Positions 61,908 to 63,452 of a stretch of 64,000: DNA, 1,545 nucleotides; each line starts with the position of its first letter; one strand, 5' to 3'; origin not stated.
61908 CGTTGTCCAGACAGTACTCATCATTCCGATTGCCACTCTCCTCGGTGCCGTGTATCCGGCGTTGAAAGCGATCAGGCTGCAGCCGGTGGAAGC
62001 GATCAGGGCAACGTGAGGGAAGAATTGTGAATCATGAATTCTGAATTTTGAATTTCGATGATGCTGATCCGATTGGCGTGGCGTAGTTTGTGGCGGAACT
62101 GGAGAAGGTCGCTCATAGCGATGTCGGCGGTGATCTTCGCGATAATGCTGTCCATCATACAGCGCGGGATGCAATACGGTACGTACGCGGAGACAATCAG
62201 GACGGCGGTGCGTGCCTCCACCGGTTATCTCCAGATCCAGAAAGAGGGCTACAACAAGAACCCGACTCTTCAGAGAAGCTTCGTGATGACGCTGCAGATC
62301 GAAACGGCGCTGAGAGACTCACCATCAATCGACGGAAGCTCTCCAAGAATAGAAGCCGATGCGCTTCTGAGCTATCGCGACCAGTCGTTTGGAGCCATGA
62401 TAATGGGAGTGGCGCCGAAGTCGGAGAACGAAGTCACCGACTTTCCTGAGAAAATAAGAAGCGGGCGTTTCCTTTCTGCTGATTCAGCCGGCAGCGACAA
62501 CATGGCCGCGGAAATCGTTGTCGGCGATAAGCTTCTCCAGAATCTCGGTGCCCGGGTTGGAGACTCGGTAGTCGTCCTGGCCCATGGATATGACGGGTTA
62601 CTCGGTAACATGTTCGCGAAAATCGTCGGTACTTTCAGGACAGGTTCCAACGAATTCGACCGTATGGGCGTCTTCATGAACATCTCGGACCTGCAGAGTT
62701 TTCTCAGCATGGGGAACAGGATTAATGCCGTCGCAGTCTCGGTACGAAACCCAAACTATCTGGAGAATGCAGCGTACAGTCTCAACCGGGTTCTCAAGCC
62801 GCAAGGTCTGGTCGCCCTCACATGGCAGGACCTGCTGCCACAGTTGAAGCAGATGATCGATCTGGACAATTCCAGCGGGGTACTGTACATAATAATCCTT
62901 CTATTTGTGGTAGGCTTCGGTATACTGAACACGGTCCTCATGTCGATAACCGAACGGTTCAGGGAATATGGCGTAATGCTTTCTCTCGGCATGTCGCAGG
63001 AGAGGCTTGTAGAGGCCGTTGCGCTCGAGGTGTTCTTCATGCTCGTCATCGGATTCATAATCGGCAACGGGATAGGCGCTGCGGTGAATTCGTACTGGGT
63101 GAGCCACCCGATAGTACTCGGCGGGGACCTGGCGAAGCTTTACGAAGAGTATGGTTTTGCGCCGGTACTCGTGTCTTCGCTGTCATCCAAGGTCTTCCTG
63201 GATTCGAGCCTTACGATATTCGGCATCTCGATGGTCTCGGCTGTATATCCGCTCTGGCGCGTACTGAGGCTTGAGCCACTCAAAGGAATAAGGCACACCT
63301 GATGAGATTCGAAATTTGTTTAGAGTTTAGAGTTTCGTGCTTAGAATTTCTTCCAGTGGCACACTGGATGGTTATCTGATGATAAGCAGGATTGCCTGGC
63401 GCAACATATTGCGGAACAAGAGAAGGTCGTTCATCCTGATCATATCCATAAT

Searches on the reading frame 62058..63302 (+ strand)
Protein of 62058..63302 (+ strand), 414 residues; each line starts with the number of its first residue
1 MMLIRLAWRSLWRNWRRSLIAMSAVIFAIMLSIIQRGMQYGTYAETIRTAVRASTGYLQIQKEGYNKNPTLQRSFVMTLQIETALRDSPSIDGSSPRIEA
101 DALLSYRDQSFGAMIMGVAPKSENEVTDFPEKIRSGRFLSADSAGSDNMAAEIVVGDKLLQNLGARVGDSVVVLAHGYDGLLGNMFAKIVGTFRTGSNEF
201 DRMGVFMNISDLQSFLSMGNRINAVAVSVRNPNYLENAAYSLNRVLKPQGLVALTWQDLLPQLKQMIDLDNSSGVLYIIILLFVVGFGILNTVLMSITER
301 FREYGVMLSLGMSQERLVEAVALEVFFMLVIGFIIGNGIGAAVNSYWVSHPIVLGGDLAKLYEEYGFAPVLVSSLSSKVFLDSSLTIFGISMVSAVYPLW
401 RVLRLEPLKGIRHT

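Call 48: search_protein_families(library=pfam, proteins=[window:62058-63302:+])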
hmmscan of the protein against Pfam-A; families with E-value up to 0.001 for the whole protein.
window:62058-63302:+ (414 aa): 2 families
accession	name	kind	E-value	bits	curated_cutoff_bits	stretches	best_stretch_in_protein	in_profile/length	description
PF02687.27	FtsX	-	2.1e-17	63.7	25.5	1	276-407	2-120/120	FtsX-like permease C-terminal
PF12704.14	MacB_PCD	-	2e-12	48.3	27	1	18-239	1-201/207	MacB-like periplasmic core domain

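Call 61: find_encoding_contigs(protein=window:62058-63302:+, flank=8000, max_places=2)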
Protein window:62058-63302:+ (414 aa): 1 contig read that carries it; 1 place shown.
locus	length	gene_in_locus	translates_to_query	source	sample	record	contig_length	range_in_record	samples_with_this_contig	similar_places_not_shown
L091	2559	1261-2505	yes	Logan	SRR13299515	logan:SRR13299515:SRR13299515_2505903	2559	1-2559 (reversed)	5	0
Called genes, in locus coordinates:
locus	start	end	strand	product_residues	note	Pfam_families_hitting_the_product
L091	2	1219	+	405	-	?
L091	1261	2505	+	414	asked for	PF12704:MacB_PCD, PF02687:FtsX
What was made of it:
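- Tried and rejected: Public contig for the second array: the look-up returned only a 2.6-kb contig (call 61).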

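Call 62: find_related_loci(query=window:62058-63302:+, collection=metagenome_contigs, flank=8000)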
Query window:62058-63302:+ (414 aa) in metagenome_contigs; peptide patterns used: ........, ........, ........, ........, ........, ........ (x = any residue, [..] = any of these).
138 stretches matched a pattern; 3 encode a relative of the query (tblastn E <= 1e-3); 3 distinct loci.
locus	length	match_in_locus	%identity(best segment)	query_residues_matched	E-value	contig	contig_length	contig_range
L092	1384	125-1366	92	1-414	0e+0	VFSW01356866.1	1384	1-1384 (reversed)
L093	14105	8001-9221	47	2-414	1e-116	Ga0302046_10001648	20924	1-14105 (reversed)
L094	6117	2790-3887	33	2-371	4e-57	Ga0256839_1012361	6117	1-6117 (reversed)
